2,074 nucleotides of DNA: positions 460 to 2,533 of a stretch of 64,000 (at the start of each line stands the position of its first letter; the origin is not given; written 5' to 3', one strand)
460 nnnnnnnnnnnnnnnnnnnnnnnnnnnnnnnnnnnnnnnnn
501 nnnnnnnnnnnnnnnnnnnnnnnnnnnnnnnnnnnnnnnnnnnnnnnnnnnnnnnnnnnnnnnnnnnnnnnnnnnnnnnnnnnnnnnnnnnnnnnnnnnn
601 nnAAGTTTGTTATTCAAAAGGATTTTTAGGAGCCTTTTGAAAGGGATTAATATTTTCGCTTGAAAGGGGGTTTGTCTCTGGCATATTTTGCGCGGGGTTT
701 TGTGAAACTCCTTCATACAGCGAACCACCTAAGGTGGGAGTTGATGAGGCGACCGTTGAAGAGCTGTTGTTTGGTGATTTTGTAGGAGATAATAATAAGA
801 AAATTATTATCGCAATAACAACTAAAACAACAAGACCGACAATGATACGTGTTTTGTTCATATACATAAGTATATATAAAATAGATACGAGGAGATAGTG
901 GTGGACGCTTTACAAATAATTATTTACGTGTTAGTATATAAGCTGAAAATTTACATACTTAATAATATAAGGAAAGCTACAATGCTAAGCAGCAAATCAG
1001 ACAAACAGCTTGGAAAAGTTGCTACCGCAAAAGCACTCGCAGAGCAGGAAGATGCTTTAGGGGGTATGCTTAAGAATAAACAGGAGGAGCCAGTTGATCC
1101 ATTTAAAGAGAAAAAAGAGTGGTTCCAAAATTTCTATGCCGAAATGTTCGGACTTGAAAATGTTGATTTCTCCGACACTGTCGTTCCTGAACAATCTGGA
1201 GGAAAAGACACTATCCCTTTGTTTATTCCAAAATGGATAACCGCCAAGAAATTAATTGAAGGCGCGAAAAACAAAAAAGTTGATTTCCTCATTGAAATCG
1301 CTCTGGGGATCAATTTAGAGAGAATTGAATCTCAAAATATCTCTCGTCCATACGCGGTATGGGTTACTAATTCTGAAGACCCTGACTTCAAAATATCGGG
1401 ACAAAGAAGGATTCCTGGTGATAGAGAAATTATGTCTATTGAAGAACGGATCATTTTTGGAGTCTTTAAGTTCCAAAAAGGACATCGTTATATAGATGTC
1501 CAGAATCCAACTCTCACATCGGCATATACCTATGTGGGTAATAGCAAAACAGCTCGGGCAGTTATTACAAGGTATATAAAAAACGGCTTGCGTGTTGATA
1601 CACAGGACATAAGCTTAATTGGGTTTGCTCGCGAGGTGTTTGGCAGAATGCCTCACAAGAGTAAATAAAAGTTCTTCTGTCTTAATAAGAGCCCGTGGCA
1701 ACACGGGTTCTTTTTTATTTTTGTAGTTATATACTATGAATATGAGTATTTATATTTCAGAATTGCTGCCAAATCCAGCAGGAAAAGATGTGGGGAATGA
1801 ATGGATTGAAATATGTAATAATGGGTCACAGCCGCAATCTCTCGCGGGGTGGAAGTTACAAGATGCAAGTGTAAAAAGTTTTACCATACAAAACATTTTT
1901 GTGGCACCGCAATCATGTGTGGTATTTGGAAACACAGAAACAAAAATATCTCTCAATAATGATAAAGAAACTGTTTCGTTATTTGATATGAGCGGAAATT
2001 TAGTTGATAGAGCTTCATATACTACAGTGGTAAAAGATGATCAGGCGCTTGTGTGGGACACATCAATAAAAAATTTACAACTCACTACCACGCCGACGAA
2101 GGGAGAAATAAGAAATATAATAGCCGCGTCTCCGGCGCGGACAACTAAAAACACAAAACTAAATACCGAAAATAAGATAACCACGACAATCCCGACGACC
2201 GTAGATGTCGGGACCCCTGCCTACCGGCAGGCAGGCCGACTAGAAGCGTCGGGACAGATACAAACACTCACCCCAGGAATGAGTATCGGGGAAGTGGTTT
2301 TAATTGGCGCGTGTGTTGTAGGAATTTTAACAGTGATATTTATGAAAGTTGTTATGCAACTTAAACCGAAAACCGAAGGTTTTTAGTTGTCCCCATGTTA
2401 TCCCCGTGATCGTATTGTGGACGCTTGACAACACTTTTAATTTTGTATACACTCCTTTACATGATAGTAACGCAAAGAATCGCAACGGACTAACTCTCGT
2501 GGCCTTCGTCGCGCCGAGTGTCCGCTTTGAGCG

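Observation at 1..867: Partial cysteine-rich tandem-repeat secreted protein missed by the ORF track, with a small TM partner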

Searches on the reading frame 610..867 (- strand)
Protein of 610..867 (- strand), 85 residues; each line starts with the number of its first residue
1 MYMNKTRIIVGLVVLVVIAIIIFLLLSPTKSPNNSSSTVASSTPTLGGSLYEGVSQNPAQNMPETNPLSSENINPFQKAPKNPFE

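Call 7: search_protein_families(library=pfam, proteins=[window:610-867:-], max_evalue=10)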
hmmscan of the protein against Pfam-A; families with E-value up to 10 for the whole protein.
window:610-867:- (85 aa): 9 families
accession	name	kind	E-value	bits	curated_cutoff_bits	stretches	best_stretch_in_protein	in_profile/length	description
PF21827.1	New_glue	-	0.0088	16.2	31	1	13-45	5-36/94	New glue protein family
PF25184.1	YxzE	-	0.035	15.6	40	1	8-42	4-38/65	YxzE-like putative bacteriocin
PF10717.14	ODV-E18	-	0.061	13.6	28.1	1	11-65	30-84/87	Occlusion-derived virus envelope protein ODV-E18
PF06143.16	Baculo_11_kDa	-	0.091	12.8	28.4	1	8-35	39-66/84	Baculovirus 11 kDa family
PF14221.11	DUF4330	-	0.16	12.6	27.6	1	10-36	18-47/167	Domain of unknown function (DUF4330)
PF12911.12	OppC_N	-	0.16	12.3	23.9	1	9-30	17-40/53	N-terminal TM domain of oligopeptide transport permease C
PF15183.11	MRAP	-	0.25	11.8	27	1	9-38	43-72/89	Melanocortin-2 receptor accessory protein family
PF12669.12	FeoB_associated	-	0.86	10.3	27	1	7-23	2-18/44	FeoB-associated Cys-rich membrane protein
PF00957.27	Synaptobrevin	-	3.5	7.9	26.4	1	4-25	66-87/89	Synaptobrevin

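Call 8: search_protein_families(library=ncbifam, proteins=[window:610-867:-], max_evalue=10)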
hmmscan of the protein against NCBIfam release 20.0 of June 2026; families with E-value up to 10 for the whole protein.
window:610-867:- (85 aa): 12 families
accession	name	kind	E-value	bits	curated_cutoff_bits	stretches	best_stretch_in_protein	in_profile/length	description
NF052435.1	BamI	equivalog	0.01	15.7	180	1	3-67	1-63/226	biofilm-associated metzincin protease inhibitor BamI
TIGR00810.1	secG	equivalog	0.014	15.4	30.85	1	8-48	3-43/73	preprotein translocase subunit SecG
NF004930.0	PRK06287.1-1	subfamily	0.041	13.8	142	1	4-47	3-46/110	cobalt transport protein CbiN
NF004285.1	PRK05696.1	equivalog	0.041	13.7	179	1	8-64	24-83/171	flagellar basal body-associated protein FliL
NF041435.1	UmoD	subfamily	0.048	13.2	150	1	12-45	10-43/158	UmoD family flagellar biogenesis regulator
NF006283.1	PRK08455.1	equivalog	0.064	12.9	187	1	8-42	22-58/182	flagellar basal body-associated protein FliL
NF038218.1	IcmG_DotF_IVB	equivalog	0.068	12.8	200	1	6-67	48-106/266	type IVB secretion system protein IcmG/DotF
NF033100.1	bla_CfxA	exception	0.15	11.1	625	1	5-57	6-55/319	CfxA family broad-spectrum class A beta-lactamase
NF033512.1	T2SS_chap_CpaB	equivalog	0.17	11.8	90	1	6-64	3-61/206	metalloprotease secretion chaperone CpaB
NF040980.1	Ve_Inv_Crono_N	equivalog_domain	0.17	10.9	710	1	7-65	19-77/350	inverse autotransporter invasin Inv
NF033900.0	T4SS_IcmE_DotG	equivalog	0.2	9.7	750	1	5-64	5-63/1008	type IVB secretion system protein DotG/IcmE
NF051431.1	Rv0361_Cterm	subfamily_domain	0.21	11.8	37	1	7-37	4-37/140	Rv0361 family membrane protein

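Call 12: find_encoding_contigs(protein=window:610-867:-, flank=10000)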
Protein window:610-867:- (85 aa): 3 contigs read that carry it; 2 places shown.
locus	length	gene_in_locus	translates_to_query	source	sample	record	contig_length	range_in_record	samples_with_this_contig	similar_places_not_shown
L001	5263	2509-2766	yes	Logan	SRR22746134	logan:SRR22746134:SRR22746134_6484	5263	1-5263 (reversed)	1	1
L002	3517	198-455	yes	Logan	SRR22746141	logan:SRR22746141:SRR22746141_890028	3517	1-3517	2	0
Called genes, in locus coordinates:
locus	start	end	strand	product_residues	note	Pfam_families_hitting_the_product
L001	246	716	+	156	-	-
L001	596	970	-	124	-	-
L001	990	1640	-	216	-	PF00932:LTD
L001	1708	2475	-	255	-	-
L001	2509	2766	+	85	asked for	-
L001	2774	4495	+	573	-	-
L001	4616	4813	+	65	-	-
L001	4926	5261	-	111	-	?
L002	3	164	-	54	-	?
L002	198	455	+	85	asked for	-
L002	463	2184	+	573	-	-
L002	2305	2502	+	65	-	-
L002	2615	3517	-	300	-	?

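Call 50: search_protein_families(library=pfam, proteins=[L001:2774-4492:+, L001:4616-4810:+, L001:1708-2475:-, L001:990-1640:-], max_evalue=1)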
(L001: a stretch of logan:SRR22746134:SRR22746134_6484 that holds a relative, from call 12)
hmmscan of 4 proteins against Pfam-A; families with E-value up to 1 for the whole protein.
L001:2774-4492:+ (573 aa): 5 families
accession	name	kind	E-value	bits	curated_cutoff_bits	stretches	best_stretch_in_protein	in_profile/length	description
PF04286.17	DUF445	-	0.0038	17.6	33.8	1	343-498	80-232/368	Protein of unknown function (DUF445)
PF05597.16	Phasin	-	0.0057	17.2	28.8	1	445-515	35-103/126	Poly(hydroxyalcanoate) granule associated protein (phasin)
PF08328.16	ASL_C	-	0.01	16.4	35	1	288-358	45-112/115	Adenylosuccinate lyase C-terminal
PF12732.12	YtxH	-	0.15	12.9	37.5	1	330-369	23-61/71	YtxH-like protein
PF05008.21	V-SNARE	-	0.31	12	25.9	1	428-489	23-82/92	Vesicle transport v-SNARE protein N-terminus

L001:4616-4810:+ (65 aa): 13 families
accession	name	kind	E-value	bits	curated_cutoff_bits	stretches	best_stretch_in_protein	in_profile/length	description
PF13412.12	HTH_24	-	0.001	19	21.9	1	19-44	16-41/48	Winged helix-turn-helix DNA-binding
PF04545.22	Sigma70_r4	-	0.0027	17.6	24.1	1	3-39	5-39/50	Sigma-70, region 4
PF12840.13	HTH_20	-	0.0066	16.8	27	1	16-46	12-44/51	Helix-turn-helix domain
PF00196.25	GerE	-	0.0069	16.4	23.5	1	2-45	2-42/57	Bacterial regulatory proteins, luxR family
PF01022.26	HTH_5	-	0.01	16.1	22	1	10-46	7-41/47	Bacterial regulatory protein, arsR family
PF24034.1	DUF7343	-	0.016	15.5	27.6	1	7-44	5-42/62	Domain of unknown function (DUF7343)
PF12802.13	MarR_2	-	0.035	14.7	27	1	6-44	6-44/61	MarR family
PF04539.22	Sigma70_r3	-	0.036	14.6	25.3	1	17-42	17-42/78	Sigma-70 region 3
PF18679.7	HTH_57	-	0.048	14.4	29.1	1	3-50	34-80/112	ThcOx helix turn helix domain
PF01325.25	Fe_dep_repress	-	0.072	13.7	26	1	17-45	19-47/60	Iron dependent repressor, N-terminal DNA binding domain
PF08281.18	Sigma70_r4_2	-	0.082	13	25.7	1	22-40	28-46/54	Sigma-70, region 4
PF08279.18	HTH_11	-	0.094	13.1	25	1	6-43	1-38/55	HTH domain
PF13404.12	HTH_AsnC-type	-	0.15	12.4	27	1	10-39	8-36/42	AsnC-type helix-turn-helix domain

L001:1708-2475:- (255 aa): 0 families

L001:990-1640:- (216 aa): 1 family
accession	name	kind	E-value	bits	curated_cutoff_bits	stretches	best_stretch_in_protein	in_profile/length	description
PF00932.25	LTD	-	3.2e-18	66.5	34.3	1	4-96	7-108/109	Lamin Tail Domain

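Call 56: find_homologous_proteins(query=window:613-867:-, max_evalue=0.01)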
Query window:613-867:- (85 aa): 4 proteins with E <= 0.01 among 10 candidates.
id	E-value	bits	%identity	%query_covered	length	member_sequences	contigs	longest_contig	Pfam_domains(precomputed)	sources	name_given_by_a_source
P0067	1.1e-41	158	95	98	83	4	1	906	-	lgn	-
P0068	3.1e-41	156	95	98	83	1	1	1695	-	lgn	-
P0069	9.4e-32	126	76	98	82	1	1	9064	-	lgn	-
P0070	7.3e-31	123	89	55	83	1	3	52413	-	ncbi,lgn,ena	-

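Call 81: list_cluster_members(proteins=[P0070, P0073, P0069, P0074, P0084, P0072])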
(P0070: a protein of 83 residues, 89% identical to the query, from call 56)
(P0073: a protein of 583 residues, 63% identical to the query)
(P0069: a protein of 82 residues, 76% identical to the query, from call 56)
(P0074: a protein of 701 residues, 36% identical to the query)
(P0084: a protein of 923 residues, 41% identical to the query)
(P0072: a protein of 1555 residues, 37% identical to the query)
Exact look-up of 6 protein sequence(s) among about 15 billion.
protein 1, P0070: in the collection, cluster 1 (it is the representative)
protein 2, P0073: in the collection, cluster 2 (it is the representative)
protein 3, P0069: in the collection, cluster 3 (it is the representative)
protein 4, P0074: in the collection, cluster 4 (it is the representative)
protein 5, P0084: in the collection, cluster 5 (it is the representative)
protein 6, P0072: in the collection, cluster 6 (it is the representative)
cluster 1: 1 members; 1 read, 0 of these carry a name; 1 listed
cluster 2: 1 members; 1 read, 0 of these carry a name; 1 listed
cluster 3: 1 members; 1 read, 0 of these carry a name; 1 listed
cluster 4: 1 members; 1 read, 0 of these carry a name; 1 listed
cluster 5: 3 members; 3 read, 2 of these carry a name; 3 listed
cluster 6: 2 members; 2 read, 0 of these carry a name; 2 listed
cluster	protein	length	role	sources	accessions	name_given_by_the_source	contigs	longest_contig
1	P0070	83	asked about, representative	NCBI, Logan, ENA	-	-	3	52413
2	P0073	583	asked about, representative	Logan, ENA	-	-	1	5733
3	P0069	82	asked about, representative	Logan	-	-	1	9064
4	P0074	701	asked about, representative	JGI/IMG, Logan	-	-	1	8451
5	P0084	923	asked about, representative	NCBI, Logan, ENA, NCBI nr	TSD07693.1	MAG: hypothetical protein Greene07144_826 [Parcubacteria group bacterium Greene0714_4]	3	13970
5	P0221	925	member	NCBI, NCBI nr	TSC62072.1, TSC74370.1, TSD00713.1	MAG: hypothetical protein G01um101448_185 [Parcubacteria group bacterium Gr01-1014_48] | MAG: hypothetical protein Greene041614_733 [Parcubacteria group bacterium Greene0416_14]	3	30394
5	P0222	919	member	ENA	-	-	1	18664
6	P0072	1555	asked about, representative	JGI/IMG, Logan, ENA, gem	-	-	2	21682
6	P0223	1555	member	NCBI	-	-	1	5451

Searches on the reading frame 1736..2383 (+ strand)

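Call 60: search_protein_families(library=pfam, proteins=[window:1736-2383:+], max_evalue=0.001)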
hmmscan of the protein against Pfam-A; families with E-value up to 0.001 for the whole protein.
window:1736-2383:+ (216 aa): 1 family
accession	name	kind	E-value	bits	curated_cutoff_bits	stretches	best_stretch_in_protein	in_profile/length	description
PF00932.25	LTD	-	3.2e-18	66.5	34.3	1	4-96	7-108/109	Lamin Tail Domain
